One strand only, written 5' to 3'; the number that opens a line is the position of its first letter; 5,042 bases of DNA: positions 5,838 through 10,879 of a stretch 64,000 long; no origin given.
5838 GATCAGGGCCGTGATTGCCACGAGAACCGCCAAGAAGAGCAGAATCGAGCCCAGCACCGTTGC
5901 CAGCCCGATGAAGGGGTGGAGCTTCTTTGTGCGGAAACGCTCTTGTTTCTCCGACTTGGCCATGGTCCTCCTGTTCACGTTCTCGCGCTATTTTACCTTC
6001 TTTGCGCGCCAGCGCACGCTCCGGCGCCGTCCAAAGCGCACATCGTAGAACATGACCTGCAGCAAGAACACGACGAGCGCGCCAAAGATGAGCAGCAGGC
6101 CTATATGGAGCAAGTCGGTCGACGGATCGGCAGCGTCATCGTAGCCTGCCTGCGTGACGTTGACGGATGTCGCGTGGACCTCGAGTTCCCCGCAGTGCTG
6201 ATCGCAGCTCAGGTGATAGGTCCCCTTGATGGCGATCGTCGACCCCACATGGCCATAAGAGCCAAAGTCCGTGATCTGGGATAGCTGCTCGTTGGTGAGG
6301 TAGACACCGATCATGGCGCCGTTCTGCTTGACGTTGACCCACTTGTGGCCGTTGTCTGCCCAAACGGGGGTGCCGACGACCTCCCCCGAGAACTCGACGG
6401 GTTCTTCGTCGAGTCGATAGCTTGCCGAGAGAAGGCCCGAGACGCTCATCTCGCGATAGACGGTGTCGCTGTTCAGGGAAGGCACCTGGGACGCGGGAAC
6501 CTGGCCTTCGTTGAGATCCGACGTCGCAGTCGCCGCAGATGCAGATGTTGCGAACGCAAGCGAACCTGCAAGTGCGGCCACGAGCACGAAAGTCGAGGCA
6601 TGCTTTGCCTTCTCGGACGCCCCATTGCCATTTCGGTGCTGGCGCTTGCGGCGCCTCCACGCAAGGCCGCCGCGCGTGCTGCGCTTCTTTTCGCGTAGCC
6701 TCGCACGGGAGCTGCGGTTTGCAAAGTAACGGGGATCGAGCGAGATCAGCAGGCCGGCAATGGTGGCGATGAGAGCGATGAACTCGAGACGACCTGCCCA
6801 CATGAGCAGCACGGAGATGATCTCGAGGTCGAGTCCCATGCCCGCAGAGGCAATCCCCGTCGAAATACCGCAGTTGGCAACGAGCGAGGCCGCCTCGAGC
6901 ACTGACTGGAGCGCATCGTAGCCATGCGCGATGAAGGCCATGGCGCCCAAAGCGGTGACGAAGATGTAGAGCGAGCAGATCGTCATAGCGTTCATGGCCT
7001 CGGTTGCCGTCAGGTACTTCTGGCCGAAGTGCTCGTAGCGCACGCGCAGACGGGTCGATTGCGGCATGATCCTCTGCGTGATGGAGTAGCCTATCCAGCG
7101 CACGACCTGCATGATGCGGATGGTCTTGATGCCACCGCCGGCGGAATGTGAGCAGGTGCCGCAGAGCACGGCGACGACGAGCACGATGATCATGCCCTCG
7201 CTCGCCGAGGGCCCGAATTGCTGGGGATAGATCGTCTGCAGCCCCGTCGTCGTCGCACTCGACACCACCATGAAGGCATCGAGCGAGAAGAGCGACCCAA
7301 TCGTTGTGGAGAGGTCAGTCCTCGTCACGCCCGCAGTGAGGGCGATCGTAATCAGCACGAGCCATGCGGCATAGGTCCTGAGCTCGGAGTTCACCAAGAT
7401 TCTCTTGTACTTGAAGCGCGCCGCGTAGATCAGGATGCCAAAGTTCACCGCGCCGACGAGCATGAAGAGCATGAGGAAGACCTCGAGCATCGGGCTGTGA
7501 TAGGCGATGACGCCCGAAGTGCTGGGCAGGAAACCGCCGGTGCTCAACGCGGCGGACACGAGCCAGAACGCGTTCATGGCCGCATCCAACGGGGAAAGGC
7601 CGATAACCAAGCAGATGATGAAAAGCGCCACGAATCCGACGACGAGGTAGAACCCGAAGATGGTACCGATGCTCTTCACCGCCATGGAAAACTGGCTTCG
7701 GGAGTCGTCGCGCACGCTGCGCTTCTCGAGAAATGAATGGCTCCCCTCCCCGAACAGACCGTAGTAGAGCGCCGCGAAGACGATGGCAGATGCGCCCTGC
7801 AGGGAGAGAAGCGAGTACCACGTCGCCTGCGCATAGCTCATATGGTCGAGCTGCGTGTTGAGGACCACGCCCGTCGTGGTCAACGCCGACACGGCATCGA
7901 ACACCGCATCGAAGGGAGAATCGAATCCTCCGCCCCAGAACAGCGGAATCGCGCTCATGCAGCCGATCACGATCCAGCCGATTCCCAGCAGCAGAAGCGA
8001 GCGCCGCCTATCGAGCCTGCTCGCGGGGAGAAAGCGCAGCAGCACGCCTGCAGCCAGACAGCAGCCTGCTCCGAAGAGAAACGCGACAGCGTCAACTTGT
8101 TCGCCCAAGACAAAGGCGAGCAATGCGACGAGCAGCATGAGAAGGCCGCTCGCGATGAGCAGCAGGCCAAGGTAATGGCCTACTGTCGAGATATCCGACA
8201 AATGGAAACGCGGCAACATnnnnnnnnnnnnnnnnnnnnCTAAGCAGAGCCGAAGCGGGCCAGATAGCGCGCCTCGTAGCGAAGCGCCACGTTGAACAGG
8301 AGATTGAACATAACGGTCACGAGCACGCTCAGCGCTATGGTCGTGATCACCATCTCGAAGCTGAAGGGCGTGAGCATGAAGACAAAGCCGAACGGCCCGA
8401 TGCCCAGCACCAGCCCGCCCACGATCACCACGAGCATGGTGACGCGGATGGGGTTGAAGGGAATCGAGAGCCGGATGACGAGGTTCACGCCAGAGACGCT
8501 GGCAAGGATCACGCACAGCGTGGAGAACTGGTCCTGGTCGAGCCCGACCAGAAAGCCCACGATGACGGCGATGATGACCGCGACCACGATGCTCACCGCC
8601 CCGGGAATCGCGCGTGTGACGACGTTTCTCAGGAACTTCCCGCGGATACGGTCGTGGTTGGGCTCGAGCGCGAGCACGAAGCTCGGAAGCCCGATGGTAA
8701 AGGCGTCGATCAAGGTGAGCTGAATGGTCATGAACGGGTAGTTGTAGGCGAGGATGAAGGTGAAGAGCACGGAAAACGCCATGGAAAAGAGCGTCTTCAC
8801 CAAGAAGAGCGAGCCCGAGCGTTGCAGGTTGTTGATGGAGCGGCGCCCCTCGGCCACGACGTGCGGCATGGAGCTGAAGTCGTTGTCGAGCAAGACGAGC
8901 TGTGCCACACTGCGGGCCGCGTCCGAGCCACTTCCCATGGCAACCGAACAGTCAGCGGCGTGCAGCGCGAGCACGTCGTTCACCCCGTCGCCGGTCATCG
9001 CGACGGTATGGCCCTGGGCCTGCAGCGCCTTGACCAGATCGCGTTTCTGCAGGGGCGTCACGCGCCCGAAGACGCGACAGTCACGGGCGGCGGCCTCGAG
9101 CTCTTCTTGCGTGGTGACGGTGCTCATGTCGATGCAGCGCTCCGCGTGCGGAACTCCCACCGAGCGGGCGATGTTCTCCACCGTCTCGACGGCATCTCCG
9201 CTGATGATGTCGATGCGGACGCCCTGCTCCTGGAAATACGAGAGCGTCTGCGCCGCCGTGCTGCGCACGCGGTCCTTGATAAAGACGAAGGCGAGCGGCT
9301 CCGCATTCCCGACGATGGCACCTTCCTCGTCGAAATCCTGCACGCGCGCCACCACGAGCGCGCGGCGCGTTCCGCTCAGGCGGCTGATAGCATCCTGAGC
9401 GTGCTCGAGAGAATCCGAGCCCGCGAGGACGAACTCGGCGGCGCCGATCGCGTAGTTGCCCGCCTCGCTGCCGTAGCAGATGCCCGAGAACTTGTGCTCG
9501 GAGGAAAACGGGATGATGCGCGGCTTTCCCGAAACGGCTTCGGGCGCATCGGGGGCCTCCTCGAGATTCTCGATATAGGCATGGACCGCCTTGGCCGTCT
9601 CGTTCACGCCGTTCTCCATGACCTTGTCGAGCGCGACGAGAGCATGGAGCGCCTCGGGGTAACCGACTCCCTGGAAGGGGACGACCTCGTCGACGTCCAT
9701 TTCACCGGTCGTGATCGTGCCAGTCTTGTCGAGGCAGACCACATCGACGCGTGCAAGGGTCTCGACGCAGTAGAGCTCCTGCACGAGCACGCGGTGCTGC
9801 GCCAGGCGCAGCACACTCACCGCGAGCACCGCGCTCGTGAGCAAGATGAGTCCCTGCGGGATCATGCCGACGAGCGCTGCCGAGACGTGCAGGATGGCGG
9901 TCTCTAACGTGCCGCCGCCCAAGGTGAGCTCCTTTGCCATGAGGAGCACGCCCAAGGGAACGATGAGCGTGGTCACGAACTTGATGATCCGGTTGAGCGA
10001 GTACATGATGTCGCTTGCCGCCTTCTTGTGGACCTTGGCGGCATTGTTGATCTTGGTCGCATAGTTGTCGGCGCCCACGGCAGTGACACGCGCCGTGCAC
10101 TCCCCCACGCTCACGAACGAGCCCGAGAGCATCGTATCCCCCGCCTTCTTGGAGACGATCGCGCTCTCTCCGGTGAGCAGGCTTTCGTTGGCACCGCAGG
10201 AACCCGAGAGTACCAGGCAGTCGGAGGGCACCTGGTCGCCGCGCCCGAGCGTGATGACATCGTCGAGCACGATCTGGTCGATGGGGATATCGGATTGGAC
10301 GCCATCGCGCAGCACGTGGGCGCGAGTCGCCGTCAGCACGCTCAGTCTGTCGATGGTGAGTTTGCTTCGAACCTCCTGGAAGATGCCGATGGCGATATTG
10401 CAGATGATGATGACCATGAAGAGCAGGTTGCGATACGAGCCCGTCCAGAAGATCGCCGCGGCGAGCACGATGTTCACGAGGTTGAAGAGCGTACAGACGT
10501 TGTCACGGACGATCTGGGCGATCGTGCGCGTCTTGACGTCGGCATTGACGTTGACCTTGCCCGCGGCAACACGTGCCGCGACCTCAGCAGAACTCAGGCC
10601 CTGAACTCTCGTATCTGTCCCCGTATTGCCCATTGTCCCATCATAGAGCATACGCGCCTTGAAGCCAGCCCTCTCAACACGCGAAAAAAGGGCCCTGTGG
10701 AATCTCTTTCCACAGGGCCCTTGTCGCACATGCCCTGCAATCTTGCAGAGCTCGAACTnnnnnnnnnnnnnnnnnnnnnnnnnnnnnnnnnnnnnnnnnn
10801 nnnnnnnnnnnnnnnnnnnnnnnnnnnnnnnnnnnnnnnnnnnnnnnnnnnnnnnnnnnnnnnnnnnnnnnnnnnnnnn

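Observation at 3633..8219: Two tandem TrkH modules, each tied to the same TM-ectodomain-TM protein: once as a separate gene, once as an in-frame fusion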

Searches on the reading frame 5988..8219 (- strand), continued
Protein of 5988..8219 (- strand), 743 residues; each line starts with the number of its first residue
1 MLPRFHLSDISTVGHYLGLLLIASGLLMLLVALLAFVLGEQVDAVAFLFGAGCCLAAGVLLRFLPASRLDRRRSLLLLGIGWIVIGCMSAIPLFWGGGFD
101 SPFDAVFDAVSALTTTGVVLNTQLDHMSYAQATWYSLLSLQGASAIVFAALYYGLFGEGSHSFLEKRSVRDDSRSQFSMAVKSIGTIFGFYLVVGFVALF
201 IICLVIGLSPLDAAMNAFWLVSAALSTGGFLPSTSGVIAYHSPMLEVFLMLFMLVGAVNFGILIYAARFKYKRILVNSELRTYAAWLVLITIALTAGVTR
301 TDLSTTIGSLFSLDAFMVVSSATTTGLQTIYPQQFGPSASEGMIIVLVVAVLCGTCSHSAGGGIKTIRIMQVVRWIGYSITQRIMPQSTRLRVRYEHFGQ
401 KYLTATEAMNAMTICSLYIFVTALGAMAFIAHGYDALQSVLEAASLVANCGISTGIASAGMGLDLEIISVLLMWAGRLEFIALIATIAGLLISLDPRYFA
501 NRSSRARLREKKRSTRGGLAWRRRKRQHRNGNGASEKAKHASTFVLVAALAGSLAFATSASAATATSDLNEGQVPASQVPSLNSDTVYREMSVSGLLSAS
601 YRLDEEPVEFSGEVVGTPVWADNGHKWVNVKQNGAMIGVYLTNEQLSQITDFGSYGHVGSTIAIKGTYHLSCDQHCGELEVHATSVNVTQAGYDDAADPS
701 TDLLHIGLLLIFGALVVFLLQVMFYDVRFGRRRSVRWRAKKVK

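Call 50: search_solved_structures(query=A3, max_evalue=0.01, show_alignments=2)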
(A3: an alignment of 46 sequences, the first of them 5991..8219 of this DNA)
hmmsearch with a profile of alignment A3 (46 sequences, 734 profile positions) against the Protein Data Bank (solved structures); distinct sequences matched with E-value up to 0.01: 7.
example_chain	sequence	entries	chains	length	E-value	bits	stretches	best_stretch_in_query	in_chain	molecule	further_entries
4j9u_A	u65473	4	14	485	6e-48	166.6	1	13-486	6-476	Trk system potassium uptake protein TrkH | Trk system potassium uptake protein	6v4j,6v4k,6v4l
3pjz_A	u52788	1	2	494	6.3e-48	166.5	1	13-486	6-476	Potassium uptake protein TrkH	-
7zpr_I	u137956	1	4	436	1.6e-12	49.5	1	90-482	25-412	Ktr system potassium uptake protein B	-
7zp9_I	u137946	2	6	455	1.7e-12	49.4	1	90-482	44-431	Ktr system potassium uptake protein B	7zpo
8k1s_I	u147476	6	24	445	1.2e-06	30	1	90-479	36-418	Ktr system potassium uptake protein B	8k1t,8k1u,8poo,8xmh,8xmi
4j7c_I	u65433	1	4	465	1.5e-06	29.7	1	89-479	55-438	Ktr system potassium uptake protein B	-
5but_I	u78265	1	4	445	2e-05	26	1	90-480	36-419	Ktr system potassium uptake protein B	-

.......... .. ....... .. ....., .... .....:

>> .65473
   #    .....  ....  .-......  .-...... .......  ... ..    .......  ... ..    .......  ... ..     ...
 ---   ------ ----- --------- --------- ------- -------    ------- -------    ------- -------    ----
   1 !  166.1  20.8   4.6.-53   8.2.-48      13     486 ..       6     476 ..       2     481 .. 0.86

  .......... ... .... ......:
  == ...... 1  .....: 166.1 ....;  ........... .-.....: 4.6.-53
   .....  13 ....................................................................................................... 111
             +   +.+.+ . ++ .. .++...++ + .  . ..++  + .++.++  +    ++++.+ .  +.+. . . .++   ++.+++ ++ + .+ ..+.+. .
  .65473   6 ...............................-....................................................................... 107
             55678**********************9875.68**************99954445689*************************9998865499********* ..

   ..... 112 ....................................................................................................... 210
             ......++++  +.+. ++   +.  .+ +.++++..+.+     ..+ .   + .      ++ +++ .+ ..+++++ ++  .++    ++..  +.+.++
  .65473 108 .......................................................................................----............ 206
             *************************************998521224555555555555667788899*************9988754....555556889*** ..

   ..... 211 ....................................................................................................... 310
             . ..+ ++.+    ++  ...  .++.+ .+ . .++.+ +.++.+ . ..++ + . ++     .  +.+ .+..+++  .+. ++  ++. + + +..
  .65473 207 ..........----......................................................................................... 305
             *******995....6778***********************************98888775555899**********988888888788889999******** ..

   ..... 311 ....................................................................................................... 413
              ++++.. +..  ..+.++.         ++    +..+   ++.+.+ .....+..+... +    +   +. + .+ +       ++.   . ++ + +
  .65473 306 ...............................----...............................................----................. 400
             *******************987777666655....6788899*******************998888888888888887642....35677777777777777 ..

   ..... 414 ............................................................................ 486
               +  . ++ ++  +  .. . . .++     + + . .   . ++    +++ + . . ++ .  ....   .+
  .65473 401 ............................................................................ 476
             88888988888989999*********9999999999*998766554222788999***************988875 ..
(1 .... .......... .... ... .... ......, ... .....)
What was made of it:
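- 6732..8219 (-): TrkH body of the fusion (residues 1-496). All four P-loop glycines (TTTG 7869-7889, STGGF 7530-7547, TTTGL 7239-7256, NCGI 6864-6881), the intramembrane loop GGGIK and the GRLEF arginine are kept. Profile alignment to V. parahaemolyticus TrkH residues 6-476, E=6e-48 (call 50).
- On TrkH / superfamily of K+ transporters (PF02386, TIGR00933): Alignment to 3PJZ/4J9U residues 6-476 (call 50).
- Tried and rejected: The profile search did (call 50).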

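Call 80: fold_search(model_id=the predicted structure, library=pdb)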
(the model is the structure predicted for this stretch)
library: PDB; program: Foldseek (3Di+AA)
matches with E <= 10: 401; with E <= 0.001: 31
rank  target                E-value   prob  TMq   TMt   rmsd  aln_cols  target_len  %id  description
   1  4j9u_A                9.9e-17  1.00  0.53  0.83   4.4       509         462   22  Crystal Structure of the TrkH/TrkA potassium transport complex (released 2013-04-03)
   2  6v4k_A                2.1e-16  1.00  0.54  0.85   4.2       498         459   23  Structure of TrkH-TrkA in complex with ADP (released 2020-02-12)
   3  3pjz_A                6.9e-16  1.00  0.56  0.86   3.1       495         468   22  Crystal Structure of the Potassium Transporter TrkH from Vibrio parahaemolyticus (released 2011-01-19)
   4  6v4l_A                7.6e-16  1.00  0.55  0.82   4.3       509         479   22  Structure of TrkH-TrkA in complex with ATPgammaS (released 2020-02-12)
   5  7zpo_M                5.3e-11  1.00  0.47  0.76   4.1       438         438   17  native KtrAB complex (released 2023-05-10)
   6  7zp9_G                6.3e-11  1.00  0.46  0.75   4.4       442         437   17  KtrAB complex - KtrA8 ring with a KtrB dimer on each side (released 2023-05-10)
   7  7zpr_G                9.1e-11  1.00  0.46  0.76   4.4       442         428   17  KtrAB complex with N-terminal deletion of KtrB 1-19 (released 2023-05-10)
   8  6v4j_B                2.0e-10  1.00  0.48  0.78   5.0       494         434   22  Structure of TrkH-TrkA in complex with ATP (released 2020-02-12)
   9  7zp9_C                2.1e-10  1.00  0.46  0.76   4.1       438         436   17  KtrAB complex - KtrA8 ring with a KtrB dimer on each side (released 2023-05-10)
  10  6v4j_D                2.4e-10  1.00  0.50  0.80   4.4       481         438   21  Structure of TrkH-TrkA in complex with ATP (released 2020-02-12)
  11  7zpr_C                5.5e-10  1.00  0.46  0.78   4.1       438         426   17  KtrAB complex with N-terminal deletion of KtrB 1-19 (released 2023-05-10)
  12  8k1t_I                7.2e-10  1.00  0.44  0.74   5.5       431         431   17  Potassium transporter KtrAB from Bacillus subtilis in ATP-bound state with addition of MgCl2 (released 2024-04-03)
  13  6v4j_A                1.6e-09  1.00  0.50  0.79   4.7       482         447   22  Structure of TrkH-TrkA in complex with ATP (released 2020-02-12)
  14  4j7c_I                2.4e-09  1.00  0.42  0.68   6.4       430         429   18  KtrAB potassium transporter from Bacillus subtilis (released 2013-04-17)
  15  6v4j_C                2.4e-09  1.00  0.48  0.77   5.1       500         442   20  Structure of TrkH-TrkA in complex with ATP (released 2020-02-12)
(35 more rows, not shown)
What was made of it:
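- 5988..8219 (-): Fusion gene (743 aa): TrkH body, basic linker, signal-like TM, OB ectodomain, C-terminal TM. TrkH part matches 3PJZ with TMt 0.86 (call 80).
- On TrkH / superfamily of K+ transporters (PF02386, TIGR00933): KtrB matches score lower (call 80).
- Closest known: TrkH-TrkA and KtrB-KtrA K+ uptake systems. Same: Same pore fold, TMt 0.82-0.86 to TrkH (call 80).
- Fold match, TMt 0.86 (call 80).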

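Call 82: search_protein_families(library=pfam, proteins=[P0049], max_evalue=0.001)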
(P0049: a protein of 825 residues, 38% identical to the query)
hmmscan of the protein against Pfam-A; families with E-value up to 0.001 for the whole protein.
P0049 (825 aa): 1 family
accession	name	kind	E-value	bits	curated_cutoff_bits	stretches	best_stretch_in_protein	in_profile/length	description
PF02386.22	TrkH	-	3.9e-20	72.2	27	1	78-487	39-487/502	Cation transport protein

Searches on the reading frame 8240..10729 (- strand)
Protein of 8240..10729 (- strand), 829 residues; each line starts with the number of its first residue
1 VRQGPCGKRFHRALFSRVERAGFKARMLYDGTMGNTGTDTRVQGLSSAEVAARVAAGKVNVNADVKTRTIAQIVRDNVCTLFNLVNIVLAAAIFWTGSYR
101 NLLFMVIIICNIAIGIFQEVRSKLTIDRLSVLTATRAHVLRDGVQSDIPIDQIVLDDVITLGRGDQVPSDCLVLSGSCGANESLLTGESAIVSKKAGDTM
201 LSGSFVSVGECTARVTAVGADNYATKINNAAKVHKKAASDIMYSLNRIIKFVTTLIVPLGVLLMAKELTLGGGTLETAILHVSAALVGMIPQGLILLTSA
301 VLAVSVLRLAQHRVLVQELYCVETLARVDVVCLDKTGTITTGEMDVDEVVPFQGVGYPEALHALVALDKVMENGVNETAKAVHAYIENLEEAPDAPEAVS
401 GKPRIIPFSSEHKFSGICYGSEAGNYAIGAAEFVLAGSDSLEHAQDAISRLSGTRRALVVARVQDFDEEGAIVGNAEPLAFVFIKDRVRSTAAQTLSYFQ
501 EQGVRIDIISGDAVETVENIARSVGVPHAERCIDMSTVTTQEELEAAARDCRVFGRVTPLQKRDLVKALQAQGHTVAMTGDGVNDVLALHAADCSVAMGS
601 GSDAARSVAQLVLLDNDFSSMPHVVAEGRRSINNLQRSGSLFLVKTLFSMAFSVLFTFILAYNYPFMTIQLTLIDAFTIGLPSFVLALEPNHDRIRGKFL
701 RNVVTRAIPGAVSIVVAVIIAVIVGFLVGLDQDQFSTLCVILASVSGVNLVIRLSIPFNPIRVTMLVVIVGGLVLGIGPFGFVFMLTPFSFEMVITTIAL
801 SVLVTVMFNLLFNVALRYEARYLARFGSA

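Call 53: search_protein_families(library=pfam, proteins=[window:8240-10729:-], max_evalue=0.00001)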
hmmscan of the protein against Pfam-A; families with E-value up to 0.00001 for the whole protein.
window:8240-10729:- (829 aa): 3 families
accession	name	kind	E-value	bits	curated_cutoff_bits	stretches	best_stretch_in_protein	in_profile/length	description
PF00122.25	E1-E2_ATPase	-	4.2e-41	140.9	28.1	1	132-312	2-181/181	E1-E2 ATPase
PF00702.32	Hydrolase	-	3e-20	73.9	26.4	1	328-593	1-191/191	haloacid dehalogenase-like hydrolase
PF08282.18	Hydrolase_3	-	4.5e-07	30.3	20.9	0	564-619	194-249/255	haloacid dehalogenase-like hydrolase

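Call 61: search_protein_families(library=ncbifam, proteins=[window:8240-10729:-], max_evalue=0.001)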
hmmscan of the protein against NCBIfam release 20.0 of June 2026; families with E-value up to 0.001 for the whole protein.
window:8240-10729:- (829 aa): 23 families
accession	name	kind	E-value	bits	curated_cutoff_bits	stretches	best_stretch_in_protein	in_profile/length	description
TIGR01647.1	ATPase-IIIA_H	equivalog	1.1e-73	248.7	615.5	1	44-675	1-634/755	plasma-membrane proton-efflux P-type ATPase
TIGR01494.1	ATPase_P-type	subfamily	3.1e-73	246.9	62.3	3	105-372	3-257/478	HAD-IC family P-type ATPase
TIGR01525.1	ATPase-IB_hvy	subfamily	1.9e-71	241.6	346.25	2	88-526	4-426/560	heavy metal translocating P-type ATPase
TIGR01522.1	ATPase-IIA2_Ca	equivalog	2.5e-63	214.1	798.3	1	44-724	23-740/854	calcium-transporting P-type ATPase, PMR1-type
TIGR01116.1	ATPase-IIA1_Ca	equivalog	1.6e-58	198.5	703.4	2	397-730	370-697/799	calcium-translocating P-type ATPase, SERCA-type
TIGR01517.1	ATPase-IIB_Ca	equivalog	8e-55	186.4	507.05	1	43-695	54-748/882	calcium-translocating P-type ATPase, PMCA-type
NF011702.0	PRK15122.1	subfamily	5.2e-53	180.2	975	3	486-674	553-741/907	magnesium-translocating P-type ATPase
TIGR01524.1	ATPase-IIIB_Mg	equivalog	6.7e-52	176.4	610.75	2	39-471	28-479/867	magnesium-translocating P-type ATPase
TIGR01512.1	ATPase-IB2_Cd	subfamily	5.4e-50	170.5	313.5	3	84-352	4-258/494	cadmium family heavy metal-translocating P-type ATPase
TIGR01511.1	ATPase-IB1_Cu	subfamily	5.3e-49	167.5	397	3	107-353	48-286/542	copper-translocating P-type ATPase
TIGR01106.1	ATPase-IIC_X-K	subfamily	8.6e-48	162.9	946.1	2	102-348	108-364/997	Na,H/K antiporter P-type ATPase subunit alpha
TIGR01523.1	ATPase-IID_K-Na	equivalog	4.8e-46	156.9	645.05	3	478-689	583-812/997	potassium/sodium efflux P-type ATPase, fungal-type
TIGR01657.1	P-ATPase-V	hypoth_equivalog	2.7e-44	151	618.25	3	540-732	769-957/1055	ATP13A2 family polyamine export P-type ATPase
NF007952.0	PRK10671.1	equivalog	6.9e-39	133.7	1316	2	108-373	296-566/838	copper-exporting P-type ATPase CopA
TIGR01497.1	kdpB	equivalog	3.4e-36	124.6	527.9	1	96-651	66-579/675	potassium-transporting ATPase subunit KdpB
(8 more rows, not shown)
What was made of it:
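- On KdpFABC: The adjacent ATPase scores 124.6 bits against the kdpB cutoff of 527.9 and fits type II/III models better (call 61).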
